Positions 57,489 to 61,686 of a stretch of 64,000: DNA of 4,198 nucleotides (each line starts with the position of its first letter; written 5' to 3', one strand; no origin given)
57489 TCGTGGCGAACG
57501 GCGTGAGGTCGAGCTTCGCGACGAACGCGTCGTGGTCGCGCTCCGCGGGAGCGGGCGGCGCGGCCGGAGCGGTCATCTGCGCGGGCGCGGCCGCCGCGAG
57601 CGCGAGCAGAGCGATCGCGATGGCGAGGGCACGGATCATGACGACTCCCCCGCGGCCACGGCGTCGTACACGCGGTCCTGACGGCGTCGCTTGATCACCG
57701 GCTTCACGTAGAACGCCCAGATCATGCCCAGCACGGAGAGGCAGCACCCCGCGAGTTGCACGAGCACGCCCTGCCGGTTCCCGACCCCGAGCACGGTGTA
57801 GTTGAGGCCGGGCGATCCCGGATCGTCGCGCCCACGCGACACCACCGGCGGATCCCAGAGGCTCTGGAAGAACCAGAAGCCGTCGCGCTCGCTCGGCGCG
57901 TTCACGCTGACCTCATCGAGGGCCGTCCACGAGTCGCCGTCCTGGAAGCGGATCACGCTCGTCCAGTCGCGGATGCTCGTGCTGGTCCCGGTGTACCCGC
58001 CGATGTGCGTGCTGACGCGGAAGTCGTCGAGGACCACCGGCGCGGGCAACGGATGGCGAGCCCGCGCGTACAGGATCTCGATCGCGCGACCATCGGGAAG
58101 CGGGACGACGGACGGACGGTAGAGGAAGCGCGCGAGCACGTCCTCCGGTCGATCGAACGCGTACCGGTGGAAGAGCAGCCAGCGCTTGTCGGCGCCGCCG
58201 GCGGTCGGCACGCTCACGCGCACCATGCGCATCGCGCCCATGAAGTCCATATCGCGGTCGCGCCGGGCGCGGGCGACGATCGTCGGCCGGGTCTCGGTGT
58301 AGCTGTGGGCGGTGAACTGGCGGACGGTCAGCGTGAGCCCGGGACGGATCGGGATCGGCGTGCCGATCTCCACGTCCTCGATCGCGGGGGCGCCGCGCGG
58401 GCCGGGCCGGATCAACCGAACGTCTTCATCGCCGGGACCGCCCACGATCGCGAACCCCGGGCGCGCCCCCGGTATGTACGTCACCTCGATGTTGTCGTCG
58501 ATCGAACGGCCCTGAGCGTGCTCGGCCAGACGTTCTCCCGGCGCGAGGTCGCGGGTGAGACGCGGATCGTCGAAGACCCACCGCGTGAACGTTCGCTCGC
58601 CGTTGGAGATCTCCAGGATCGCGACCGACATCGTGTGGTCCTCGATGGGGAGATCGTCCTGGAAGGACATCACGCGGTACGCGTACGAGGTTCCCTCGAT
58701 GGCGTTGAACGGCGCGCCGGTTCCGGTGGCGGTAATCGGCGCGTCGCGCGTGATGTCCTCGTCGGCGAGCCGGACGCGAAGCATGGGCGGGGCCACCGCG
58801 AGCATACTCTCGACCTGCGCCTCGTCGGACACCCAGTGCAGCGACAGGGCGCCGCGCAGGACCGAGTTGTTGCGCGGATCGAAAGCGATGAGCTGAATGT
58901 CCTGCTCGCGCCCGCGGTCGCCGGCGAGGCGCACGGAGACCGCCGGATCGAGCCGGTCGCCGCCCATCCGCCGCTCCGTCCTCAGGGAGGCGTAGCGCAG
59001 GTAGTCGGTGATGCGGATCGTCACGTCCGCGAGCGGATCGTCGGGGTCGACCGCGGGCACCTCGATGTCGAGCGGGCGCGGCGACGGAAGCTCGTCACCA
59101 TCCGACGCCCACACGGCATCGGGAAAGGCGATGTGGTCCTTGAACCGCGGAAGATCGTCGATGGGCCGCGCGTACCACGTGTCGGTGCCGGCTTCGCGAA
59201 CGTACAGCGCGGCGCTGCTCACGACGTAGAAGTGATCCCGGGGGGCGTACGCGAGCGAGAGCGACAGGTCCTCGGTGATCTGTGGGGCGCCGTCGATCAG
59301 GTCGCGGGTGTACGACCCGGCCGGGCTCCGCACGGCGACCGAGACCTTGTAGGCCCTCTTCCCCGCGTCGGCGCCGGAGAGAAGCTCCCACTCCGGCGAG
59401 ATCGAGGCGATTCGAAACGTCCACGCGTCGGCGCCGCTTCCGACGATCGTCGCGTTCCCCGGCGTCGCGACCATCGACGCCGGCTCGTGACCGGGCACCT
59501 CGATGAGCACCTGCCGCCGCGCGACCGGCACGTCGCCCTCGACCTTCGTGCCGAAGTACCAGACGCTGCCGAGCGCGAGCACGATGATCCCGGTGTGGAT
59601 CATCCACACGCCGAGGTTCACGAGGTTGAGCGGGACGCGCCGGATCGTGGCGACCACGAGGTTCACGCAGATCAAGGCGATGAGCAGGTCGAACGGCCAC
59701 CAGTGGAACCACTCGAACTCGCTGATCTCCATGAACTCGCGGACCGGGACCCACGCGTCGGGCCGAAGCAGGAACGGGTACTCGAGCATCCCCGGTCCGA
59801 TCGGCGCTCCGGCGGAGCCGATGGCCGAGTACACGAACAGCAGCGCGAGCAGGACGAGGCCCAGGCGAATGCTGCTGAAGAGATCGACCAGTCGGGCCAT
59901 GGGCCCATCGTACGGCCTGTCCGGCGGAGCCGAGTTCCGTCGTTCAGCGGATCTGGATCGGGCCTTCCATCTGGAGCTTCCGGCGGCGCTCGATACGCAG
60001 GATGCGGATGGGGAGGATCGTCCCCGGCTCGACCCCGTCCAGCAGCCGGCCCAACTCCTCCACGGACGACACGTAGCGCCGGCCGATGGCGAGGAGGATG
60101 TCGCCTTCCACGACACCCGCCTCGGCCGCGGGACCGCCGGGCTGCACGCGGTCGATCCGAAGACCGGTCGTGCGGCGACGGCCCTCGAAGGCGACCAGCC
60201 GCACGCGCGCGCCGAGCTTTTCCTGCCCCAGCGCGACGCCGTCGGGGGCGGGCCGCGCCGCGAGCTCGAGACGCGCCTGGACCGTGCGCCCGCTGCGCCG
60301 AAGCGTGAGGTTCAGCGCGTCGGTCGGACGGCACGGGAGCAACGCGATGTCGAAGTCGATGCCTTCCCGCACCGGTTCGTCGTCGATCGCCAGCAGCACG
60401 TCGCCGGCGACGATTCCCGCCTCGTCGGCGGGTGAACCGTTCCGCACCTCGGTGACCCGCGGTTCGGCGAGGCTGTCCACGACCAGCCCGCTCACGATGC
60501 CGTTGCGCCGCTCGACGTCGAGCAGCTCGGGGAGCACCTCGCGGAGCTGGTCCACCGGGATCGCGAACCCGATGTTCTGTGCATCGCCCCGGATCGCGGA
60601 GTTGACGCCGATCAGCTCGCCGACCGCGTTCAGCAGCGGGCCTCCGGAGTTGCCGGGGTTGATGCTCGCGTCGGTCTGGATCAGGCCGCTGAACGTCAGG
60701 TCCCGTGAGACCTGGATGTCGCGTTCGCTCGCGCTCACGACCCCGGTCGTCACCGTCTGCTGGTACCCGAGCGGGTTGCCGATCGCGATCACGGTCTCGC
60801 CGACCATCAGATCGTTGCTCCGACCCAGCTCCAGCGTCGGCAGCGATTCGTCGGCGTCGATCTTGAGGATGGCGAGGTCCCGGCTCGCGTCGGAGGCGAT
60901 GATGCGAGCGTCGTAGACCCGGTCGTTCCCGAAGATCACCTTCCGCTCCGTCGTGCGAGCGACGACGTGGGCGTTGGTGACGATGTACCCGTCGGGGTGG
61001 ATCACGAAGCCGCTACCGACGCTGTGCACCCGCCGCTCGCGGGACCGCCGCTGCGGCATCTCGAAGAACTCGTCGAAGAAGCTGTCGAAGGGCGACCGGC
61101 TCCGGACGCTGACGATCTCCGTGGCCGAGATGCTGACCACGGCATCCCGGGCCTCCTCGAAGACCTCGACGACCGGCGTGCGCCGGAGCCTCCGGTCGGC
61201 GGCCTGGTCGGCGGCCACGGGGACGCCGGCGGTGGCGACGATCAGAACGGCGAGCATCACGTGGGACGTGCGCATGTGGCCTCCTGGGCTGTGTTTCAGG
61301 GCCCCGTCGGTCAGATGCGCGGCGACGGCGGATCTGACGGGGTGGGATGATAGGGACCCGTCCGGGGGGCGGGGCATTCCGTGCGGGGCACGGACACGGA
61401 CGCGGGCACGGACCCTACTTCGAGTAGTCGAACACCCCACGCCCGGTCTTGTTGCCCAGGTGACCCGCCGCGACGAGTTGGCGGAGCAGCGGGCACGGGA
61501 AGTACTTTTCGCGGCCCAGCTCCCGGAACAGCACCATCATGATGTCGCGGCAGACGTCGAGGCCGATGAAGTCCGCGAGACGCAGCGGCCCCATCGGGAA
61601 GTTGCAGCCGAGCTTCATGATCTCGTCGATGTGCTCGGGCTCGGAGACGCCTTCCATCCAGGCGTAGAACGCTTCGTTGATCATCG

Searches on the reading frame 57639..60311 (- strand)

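Call 79: search_protein_families(library=pfam, proteins=[window:57639-60311:-], max_evalue=0.001)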
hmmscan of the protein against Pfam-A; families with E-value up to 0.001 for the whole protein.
window:57639-60311:- (891 aa): 1 family
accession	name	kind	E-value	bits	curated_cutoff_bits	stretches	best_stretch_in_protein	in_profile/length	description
PF05140.19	ResB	-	3.3e-07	29.9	24.6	0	149-227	2-79/486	ResB-like family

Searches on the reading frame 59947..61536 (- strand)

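Call 79: search_protein_families(library=pfam, proteins=[window:59947-61536:-], max_evalue=0.001)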
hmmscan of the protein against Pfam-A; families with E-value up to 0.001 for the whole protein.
window:59947-61536:- (530 aa): 7 families
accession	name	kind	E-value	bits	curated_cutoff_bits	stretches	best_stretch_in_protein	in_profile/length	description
PF13365.12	Trypsin_2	-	3.6e-36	125.5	27.6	1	174-311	1-144/144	Trypsin-like peptidase domain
PF17820.7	PDZ_6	-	1.8e-22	79.3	27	2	461-507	2-47/54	PDZ domain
PF00089.32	Trypsin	-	1.1e-21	78.1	20.6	1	172-333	25-218/220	Trypsin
PF13180.12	PDZ_2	-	2.8e-20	72.8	27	2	358-425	13-80/80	PDZ domain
PF00595.29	PDZ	-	7.3e-13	49.2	23.2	2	437-494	8-62/81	PDZ domain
PF14685.13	PDZ_Tricorn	-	8.8e-05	22.9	25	0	357-416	20-80/88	Tricorn protease PDZ domain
PF10459.15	Peptidase_S46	-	0.00021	20.5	22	0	289-312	627-650/698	Peptidase S46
